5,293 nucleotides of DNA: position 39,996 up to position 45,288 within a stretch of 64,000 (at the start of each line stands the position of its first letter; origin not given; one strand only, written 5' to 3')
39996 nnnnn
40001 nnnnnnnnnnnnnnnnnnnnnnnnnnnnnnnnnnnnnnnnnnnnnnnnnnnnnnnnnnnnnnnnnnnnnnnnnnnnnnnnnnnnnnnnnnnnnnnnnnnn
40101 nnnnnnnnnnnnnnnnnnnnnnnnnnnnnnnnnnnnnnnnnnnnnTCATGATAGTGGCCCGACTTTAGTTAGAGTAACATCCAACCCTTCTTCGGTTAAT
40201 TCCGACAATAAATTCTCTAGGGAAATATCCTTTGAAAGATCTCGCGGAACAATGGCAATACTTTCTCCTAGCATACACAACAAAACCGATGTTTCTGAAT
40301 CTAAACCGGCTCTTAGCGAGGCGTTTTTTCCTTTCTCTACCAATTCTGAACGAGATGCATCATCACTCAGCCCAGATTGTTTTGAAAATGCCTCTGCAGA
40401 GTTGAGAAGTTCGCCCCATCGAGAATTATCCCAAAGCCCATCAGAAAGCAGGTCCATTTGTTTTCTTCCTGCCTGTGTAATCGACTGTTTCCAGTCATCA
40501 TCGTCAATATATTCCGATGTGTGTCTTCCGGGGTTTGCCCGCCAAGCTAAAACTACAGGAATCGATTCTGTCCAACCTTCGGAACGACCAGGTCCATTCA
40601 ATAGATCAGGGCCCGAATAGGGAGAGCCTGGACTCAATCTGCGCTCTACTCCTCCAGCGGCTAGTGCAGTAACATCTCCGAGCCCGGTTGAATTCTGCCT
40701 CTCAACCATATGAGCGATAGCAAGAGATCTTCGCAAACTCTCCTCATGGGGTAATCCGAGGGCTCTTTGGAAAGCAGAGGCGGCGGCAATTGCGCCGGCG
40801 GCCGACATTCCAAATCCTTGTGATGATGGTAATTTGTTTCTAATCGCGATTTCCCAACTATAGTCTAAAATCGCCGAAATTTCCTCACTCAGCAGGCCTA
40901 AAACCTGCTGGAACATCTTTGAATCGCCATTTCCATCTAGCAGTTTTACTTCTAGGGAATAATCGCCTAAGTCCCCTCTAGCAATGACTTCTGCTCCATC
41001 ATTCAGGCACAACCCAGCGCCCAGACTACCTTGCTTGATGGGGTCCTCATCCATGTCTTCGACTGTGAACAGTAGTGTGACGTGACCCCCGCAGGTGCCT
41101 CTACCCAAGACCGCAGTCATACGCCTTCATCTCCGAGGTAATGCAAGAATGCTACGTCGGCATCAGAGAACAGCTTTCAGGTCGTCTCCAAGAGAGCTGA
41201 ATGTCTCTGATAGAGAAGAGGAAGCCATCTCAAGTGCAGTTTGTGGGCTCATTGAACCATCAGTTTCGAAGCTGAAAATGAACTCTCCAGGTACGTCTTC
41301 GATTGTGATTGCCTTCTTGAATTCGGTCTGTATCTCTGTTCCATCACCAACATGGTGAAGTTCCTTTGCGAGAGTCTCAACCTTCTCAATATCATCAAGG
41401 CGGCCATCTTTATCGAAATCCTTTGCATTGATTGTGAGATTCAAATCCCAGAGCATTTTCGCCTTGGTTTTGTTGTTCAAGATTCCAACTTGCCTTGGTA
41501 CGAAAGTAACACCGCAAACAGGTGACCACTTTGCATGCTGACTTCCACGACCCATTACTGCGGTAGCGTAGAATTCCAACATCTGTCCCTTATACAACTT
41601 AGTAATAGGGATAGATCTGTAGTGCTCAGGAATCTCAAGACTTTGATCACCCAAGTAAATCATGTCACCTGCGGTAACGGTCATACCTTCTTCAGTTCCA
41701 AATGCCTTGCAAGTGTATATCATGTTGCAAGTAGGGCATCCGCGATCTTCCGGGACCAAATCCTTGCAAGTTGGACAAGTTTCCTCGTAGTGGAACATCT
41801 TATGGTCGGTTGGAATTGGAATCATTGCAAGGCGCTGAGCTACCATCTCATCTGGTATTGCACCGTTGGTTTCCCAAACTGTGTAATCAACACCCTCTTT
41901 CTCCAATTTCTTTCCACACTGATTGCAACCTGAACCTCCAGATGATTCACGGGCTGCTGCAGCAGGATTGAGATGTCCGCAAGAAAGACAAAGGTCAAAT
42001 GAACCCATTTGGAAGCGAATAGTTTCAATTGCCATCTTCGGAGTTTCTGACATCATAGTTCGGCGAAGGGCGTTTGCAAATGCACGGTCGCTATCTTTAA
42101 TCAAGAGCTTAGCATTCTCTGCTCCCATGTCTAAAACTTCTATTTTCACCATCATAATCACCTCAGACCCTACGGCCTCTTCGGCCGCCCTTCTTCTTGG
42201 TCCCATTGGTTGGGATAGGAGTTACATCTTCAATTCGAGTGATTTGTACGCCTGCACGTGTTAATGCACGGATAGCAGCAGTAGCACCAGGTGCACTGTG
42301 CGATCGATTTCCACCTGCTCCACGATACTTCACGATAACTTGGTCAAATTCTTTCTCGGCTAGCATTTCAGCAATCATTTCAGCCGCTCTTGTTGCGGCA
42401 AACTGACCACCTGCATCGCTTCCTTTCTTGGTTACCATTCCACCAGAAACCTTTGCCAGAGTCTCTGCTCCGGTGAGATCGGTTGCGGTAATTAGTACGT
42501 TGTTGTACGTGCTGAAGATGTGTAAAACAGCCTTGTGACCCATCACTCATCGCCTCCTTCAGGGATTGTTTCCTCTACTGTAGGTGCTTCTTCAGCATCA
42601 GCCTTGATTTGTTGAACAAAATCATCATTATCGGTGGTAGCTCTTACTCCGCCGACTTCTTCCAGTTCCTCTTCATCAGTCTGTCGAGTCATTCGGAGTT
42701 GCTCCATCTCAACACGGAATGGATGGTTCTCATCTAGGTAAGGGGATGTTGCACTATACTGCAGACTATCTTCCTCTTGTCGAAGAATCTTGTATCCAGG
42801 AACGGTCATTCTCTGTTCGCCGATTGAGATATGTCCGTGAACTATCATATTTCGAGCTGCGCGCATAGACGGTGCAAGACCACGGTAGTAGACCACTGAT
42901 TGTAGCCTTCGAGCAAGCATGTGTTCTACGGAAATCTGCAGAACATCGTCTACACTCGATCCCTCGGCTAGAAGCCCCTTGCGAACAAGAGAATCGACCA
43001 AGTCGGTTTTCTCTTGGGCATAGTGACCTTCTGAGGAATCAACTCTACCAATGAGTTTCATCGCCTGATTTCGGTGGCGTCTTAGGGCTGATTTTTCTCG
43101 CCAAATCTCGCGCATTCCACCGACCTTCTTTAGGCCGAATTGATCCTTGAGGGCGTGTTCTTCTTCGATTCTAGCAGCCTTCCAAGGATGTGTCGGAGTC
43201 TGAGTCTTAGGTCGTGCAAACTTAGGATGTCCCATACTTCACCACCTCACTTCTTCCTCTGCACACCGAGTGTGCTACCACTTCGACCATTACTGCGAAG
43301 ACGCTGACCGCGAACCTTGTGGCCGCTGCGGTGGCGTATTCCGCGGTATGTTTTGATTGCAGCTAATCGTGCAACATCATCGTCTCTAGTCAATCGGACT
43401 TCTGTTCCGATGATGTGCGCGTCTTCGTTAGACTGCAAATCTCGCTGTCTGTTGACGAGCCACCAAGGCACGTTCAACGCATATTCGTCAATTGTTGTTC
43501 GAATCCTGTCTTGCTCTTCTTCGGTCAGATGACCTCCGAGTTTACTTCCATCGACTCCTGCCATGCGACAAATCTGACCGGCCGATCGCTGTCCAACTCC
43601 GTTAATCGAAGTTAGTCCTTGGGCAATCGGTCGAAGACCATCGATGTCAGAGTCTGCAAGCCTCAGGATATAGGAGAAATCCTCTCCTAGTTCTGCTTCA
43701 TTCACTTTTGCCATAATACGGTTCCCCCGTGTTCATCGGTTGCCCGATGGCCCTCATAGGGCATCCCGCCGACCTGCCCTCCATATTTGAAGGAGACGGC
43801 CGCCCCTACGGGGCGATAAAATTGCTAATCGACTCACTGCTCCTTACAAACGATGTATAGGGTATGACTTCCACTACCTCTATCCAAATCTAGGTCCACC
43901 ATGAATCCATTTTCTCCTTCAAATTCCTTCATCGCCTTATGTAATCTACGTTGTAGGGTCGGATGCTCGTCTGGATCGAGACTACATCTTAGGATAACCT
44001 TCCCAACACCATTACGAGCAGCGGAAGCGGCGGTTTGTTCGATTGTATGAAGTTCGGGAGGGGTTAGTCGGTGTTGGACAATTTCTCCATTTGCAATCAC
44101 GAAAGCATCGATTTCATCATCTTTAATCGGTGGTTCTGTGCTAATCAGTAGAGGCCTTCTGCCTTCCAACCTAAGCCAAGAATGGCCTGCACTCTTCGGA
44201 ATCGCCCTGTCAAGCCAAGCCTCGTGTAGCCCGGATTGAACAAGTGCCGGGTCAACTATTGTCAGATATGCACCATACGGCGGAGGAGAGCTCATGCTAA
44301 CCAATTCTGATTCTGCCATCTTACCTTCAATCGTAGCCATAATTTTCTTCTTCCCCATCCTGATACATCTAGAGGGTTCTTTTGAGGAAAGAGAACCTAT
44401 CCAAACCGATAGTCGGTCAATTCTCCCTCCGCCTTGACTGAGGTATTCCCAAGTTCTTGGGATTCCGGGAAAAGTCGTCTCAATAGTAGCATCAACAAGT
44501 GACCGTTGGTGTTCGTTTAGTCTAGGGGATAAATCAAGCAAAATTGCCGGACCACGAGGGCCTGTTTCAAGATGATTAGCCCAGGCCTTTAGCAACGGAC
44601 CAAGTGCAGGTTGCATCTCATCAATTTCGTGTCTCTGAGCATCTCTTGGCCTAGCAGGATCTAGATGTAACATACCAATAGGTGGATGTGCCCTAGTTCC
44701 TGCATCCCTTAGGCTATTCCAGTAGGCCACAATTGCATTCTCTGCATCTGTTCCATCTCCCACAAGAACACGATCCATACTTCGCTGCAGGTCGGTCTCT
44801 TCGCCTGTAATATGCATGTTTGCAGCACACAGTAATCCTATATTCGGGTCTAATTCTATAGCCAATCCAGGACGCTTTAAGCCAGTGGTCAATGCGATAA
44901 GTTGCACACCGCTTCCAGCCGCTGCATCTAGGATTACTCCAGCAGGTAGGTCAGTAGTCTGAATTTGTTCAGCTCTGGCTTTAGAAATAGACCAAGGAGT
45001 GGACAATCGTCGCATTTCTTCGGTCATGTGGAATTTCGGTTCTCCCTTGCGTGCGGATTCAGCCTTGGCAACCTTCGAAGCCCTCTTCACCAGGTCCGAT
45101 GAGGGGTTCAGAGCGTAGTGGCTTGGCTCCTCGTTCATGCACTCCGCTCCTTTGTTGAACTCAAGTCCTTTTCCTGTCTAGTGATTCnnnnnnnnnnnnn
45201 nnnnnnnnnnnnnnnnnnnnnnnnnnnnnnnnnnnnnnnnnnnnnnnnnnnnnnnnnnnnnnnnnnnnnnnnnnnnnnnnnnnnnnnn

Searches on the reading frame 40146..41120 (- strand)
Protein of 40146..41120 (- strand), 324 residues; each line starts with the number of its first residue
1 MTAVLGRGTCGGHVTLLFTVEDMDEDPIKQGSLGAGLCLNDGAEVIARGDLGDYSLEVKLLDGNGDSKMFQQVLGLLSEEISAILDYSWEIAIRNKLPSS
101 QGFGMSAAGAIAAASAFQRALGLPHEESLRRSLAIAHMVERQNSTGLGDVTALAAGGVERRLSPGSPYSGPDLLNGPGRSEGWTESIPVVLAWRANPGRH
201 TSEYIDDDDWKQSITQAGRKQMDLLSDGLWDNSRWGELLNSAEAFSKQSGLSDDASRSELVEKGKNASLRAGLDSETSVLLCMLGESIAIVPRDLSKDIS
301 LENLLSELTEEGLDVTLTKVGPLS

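Call 25: search_protein_families(library=pfam, proteins=[window:40146-41120:-], max_evalue=0.001)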
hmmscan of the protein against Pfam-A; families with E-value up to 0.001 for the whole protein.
window:40146-41120:- (324 aa): 2 families
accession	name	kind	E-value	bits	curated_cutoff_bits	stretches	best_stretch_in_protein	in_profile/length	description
PF00288.32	GHMP_kinases_N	-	1.1e-08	35.7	22.3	1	72-157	5-87/87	GHMP kinases N terminal domain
PF22700.2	MVD-like_N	-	0.00063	19.9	27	0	66-128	61-122/157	Diphosphomevalonate decarboxylase-like N-terminal domain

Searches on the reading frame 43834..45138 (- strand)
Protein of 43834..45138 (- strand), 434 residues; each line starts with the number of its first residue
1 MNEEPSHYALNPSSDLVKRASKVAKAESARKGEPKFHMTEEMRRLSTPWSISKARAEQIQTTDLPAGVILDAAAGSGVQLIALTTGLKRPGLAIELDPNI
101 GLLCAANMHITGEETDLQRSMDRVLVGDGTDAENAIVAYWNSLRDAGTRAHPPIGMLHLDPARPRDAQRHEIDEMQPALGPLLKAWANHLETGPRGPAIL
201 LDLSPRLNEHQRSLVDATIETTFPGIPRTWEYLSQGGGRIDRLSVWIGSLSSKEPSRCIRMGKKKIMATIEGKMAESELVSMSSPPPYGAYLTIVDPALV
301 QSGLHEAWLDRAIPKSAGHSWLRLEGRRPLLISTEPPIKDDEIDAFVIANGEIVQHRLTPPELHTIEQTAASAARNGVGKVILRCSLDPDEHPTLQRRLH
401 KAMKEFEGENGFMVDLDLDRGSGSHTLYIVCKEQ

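Call 3: search_protein_families(library=pfam, proteins=[window:43834-45138:-], max_evalue=1)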
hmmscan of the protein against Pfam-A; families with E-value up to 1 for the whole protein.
window:43834-45138:- (434 aa): 0 families

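Call 4: search_protein_families(library=ncbifam, proteins=[window:43834-45138:-], max_evalue=1)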
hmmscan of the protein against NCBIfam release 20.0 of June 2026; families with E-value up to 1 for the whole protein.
window:43834-45138:- (434 aa): 0 families
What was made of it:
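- Checked: There is no Pfam or NCBIfam hit (calls 3, 4).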

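Call 57: search_solved_structures(query=window:43834-45138:-, max_evalue=1)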
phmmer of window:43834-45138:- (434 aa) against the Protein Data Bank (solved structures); distinct sequences matched with E-value up to 1: 21.
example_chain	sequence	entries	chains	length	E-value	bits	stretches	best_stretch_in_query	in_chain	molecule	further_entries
7zph_A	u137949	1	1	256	4.4e-06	29.2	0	44-95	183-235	Pizza6-TNK-RSH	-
3wwa_A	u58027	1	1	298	0.00044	22.6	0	44-95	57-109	Pizza7H protein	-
7zpw_A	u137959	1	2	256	0.0011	21.3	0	44-95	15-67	Pizza6-TSK-TSH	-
7zpz_A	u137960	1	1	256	0.0011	21.3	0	44-95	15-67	Pizza6-TSR-TSH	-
6rej_A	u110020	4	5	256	0.0011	21.2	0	44-95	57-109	Pizza6-SH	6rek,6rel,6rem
6qsd_A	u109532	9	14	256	0.0012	21.1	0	44-95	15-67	Pizza6S | Pizza6-S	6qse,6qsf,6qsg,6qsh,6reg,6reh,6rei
7zq2_A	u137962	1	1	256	0.0014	20.9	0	44-95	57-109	Pizza6-RSH-TSH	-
3ww9_A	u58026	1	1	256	0.0017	20.6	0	44-95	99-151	pizza6 protein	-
6f0t_A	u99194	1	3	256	0.0021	20.4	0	44-95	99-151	Pizza6-SFW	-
7zcj_A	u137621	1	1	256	0.0021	20.3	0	44-95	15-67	Pizza6-TNH-TSH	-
2y5j_A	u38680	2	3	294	0.0043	19.3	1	26-151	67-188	DIHYDROPTEROATE SYNTHASE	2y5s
7zqg_A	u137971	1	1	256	0.0074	18.6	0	45-95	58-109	Pizza6-KSH-TSH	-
6f0s_A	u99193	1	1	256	0.0074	18.5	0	44-95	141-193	Pizza6-SYW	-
6i38_A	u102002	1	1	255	0.0078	18.5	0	44-95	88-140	nv2Pizza6-AYW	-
6i37_A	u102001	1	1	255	0.0083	18.4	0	44-95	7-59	nv1Pizza6-AYW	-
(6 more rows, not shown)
